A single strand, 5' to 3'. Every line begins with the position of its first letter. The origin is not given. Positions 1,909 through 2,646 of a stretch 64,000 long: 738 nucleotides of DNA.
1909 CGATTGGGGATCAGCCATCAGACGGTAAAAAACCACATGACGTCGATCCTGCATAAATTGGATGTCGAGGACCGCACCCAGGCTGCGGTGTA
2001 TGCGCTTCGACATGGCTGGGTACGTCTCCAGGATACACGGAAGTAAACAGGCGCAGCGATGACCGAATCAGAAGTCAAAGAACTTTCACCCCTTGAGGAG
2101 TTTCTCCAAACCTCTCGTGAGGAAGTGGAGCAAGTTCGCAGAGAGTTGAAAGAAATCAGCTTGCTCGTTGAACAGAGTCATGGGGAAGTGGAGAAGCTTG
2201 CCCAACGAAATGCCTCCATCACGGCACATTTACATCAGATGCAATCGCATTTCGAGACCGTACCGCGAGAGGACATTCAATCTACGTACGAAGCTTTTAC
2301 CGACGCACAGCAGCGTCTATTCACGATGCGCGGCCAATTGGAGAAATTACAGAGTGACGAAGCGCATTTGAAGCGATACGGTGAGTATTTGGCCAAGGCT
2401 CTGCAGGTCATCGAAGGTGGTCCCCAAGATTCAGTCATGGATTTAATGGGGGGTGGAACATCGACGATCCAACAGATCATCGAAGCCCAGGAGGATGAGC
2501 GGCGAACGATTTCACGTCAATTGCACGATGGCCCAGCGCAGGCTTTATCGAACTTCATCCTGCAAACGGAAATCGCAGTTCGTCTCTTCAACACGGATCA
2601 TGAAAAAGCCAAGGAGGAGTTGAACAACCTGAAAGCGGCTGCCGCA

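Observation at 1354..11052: degU-degS / Tad pilus / comF / hpf locus: candidate DegSU-linked Tad competence system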

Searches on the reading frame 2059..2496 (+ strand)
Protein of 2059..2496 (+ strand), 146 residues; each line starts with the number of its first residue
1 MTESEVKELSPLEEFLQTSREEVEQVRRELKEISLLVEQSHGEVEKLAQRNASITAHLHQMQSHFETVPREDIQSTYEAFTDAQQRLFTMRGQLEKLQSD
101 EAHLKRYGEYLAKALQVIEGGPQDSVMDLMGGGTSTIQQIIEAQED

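Call 99: search_protein_representatives(protein=window:2059-2496:+)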
Query: 146 residues. Proteins with E-value up to 0.001 (for the whole library): 317; up to 1e-10: 157; up to 1e-30: 9. The best 150 are listed.
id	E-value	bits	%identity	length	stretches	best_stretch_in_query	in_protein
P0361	1.3e-63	229.3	85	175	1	1-128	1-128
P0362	9.9e-49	181.2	65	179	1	2-146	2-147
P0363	1.0e-43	165.0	58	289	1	6-146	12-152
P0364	6.7e-43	162.3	70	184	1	4-115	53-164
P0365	1.5e-40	154.8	63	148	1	3-122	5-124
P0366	1.3e-39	151.7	68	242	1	30-146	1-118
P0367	3.2e-39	150.4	63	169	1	2-124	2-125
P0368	4.7e-31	124.1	61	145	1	10-107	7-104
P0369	5.0e-31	124.0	51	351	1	9-146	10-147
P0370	9.7e-29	116.6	51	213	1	4-126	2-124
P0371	2.8e-28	115.1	46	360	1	10-145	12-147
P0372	4.4e-28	114.4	55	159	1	5-109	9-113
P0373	5.0e-28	114.3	46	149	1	9-144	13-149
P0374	7.7e-28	113.7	50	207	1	11-145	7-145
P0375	3.6e-27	111.5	61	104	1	7-105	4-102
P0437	5.6e-18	81.8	35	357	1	9-132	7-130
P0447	3.8e-17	79.1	34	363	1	13-128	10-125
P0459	8.3e-16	74.8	44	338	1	19-135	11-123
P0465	1.8e-15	73.7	39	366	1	16-121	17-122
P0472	1.3e-14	70.9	34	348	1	14-146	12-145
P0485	1.3e-12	64.5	34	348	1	12-145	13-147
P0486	1.3e-12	64.5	30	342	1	13-145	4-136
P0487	1.5e-12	64.2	38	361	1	14-122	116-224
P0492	4.6e-12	62.7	32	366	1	13-123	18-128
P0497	8.8e-12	61.8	37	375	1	19-131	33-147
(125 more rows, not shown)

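Call 100: list_cluster_members(proteins=[P0497, P0492, P0486, P0485, P0472, P0465, P0487, P0459, P0447, P0437])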
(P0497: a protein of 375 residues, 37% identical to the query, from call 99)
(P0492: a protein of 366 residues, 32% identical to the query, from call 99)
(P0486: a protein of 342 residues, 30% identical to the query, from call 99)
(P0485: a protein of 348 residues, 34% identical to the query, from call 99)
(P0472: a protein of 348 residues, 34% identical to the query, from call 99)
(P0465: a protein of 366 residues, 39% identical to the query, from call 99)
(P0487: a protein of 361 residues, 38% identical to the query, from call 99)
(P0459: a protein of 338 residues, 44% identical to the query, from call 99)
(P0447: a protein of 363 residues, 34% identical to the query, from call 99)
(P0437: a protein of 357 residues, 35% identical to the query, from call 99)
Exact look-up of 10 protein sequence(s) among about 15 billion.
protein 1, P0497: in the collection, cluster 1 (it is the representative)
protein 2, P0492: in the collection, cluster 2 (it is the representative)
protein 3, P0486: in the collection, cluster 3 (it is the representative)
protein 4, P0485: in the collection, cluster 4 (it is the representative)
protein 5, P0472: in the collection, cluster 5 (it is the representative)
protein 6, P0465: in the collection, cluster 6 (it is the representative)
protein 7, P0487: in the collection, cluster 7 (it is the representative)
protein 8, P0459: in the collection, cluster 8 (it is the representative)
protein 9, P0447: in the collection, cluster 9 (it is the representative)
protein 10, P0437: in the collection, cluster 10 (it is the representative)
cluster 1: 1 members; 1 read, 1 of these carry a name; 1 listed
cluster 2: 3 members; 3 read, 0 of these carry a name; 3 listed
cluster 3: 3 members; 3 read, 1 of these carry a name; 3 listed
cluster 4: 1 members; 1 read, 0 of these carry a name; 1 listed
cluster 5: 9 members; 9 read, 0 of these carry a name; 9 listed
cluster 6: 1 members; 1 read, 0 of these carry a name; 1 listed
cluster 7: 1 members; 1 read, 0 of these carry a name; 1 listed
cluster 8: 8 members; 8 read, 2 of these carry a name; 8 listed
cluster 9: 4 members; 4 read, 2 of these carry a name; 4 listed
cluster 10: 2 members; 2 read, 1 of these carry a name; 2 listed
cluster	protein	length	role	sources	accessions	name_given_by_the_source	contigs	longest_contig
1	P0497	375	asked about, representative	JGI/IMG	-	two-component system, NarL family, sensor histidine kinase DegS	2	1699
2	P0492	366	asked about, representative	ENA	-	-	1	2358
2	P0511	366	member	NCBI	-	-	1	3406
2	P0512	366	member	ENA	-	-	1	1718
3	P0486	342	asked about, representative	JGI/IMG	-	-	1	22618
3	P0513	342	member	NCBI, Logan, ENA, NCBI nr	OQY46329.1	MAG: hypothetical protein B6242_08115 [Anaerolineaceae bacterium 4572_78]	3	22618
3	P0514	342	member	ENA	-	-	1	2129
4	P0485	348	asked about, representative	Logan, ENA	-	-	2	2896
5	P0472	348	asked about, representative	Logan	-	-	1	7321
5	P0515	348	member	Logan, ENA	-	-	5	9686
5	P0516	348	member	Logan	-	-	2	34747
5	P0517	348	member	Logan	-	-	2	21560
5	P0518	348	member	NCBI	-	-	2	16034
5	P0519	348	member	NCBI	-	-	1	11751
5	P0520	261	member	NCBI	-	-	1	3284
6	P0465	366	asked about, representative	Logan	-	-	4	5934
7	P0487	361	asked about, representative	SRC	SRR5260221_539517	-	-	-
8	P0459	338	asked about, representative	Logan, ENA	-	-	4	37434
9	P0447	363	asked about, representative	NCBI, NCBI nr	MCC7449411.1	MAG: hypothetical protein IT324_18475 [Anaerolineae bacterium] | hypothetical protein [Anaerolineae bacterium]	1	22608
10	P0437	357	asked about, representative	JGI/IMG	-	-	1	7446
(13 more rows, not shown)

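Call 101: find_encoding_contigs(protein=P0486, flank=10000, max_places=1)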
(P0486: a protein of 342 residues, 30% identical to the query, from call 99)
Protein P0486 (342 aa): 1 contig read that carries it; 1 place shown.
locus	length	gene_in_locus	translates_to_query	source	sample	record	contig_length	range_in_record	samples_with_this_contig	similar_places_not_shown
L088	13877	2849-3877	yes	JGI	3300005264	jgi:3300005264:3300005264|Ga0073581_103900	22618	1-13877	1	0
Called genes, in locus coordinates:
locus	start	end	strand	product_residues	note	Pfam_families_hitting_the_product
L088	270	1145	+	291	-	PF05685:Uma2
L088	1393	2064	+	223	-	PF07730:HisKA_3 (weak), PF02518:HATPase_c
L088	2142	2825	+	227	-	PF00072:Response_reg, PF08281:Sigma70_r4_2 (faint), PF00196:GerE, PF04545:Sigma70_r4 (faint)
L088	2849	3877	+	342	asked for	PF05384:DegS, PF07730:HisKA_3, PF02518:HATPase_c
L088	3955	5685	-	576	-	PF01368:DHH, PF02272:DHHA1, PF17768:RecJ_OB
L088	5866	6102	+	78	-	PF01740:STAS (weak)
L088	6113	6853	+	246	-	PF00657:Lipase_GDSL, PF13472:Lipase_GDSL_2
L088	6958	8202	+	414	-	-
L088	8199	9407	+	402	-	-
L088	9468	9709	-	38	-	-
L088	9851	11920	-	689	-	PF00488:MutS_V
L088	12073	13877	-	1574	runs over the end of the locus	PF00112:Peptidase_C1, PF07210:DUF1416 (faint), PF13715:CarbopepD_reg_2 (faint), PF13620:CarboxypepD_reg (weak)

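Call 102: find_encoding_contigs(protein=P0459, flank=10000, max_places=1)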
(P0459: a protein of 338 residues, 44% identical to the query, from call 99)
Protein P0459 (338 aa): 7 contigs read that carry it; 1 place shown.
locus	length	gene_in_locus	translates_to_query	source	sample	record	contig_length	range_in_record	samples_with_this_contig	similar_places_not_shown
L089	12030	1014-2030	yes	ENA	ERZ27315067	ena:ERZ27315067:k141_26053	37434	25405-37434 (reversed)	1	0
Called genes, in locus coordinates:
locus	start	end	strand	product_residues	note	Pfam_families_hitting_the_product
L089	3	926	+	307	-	?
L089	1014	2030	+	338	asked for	PF07730:HisKA_3, PF02518:HATPase_c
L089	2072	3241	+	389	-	PF00365:PFK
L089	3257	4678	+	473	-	PF01116:F_bP_aldolase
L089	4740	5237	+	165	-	PF00293:NUDIX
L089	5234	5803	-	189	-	PF03602:Cons_hypoth95, PF05175:MTS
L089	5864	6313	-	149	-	PF04138:GtrA_DPMS_TM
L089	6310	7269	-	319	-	PF01073:3Beta_HSD (weak), PF01370:Epimerase, PF16363:GDP_Man_Dehyd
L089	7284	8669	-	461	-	PF07501:G5, PF00930:DPPIV_N (faint), PF26549:Tricorn_N (faint)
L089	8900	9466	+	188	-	PF04079:SMC_ScpB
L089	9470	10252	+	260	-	PF01479:S4, PF00849:PseudoU_synth_2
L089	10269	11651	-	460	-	PF01476:LysM, PF23473:LysM3_LYK4_5 (weak), PF01551:Peptidase_M23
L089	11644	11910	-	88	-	PF02643:DUF192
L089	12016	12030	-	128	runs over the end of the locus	PF00072:Response_reg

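Call 103: find_encoding_contigs(protein=P0447, flank=10000, max_places=1)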
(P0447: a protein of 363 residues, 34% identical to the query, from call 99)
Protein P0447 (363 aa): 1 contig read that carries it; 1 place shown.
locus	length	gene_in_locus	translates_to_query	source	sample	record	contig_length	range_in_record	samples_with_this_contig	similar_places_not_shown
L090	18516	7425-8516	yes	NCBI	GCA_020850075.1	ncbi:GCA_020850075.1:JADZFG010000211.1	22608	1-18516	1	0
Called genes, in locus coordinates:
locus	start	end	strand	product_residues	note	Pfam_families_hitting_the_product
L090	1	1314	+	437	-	PF00703:Glyco_hydro_2, PF02836:Glyco_hydro_2_C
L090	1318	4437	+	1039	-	PF22907:Ams1-like_1st, PF01074:Glyco_hydro_38N, PF09261:Alpha-mann_mid, PF07748:Glyco_hydro_38C, PF17677:Glyco_hydro38C2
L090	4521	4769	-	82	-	-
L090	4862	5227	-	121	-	PF00076:RRM_1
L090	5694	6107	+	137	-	-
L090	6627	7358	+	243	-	PF00072:Response_reg, PF13384:HTH_23 (faint), PF00196:GerE, PF04545:Sigma70_r4 (weak), PF08281:Sigma70_r4_2 (weak), PF13936:HTH_38 (faint)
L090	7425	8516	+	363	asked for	PF07730:HisKA_3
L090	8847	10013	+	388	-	PF08666:SAF, PF16976:RcpC (weak)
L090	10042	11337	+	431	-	PF00072:Response_reg, PF00142:Fer4_NifH, PF09140:MipZ, PF10609:ParA, PF13614:AAA_31, PF01656:CbiA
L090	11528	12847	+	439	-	PF00437:T2SSE, PF27713:UCP018868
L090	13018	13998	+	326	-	PF00482:T2SSF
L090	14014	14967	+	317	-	PF00482:T2SSF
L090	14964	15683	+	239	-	PF18912:DZR_2 (weak), PF00156:Pribosyltran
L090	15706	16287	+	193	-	PF02482:Ribosomal_S30AE, PF16321:Ribosom_S30AE_C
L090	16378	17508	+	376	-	-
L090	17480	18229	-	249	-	PF00535:Glycos_transf_2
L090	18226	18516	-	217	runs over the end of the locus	PF00149:Metallophos, PF12850:Metallophos_2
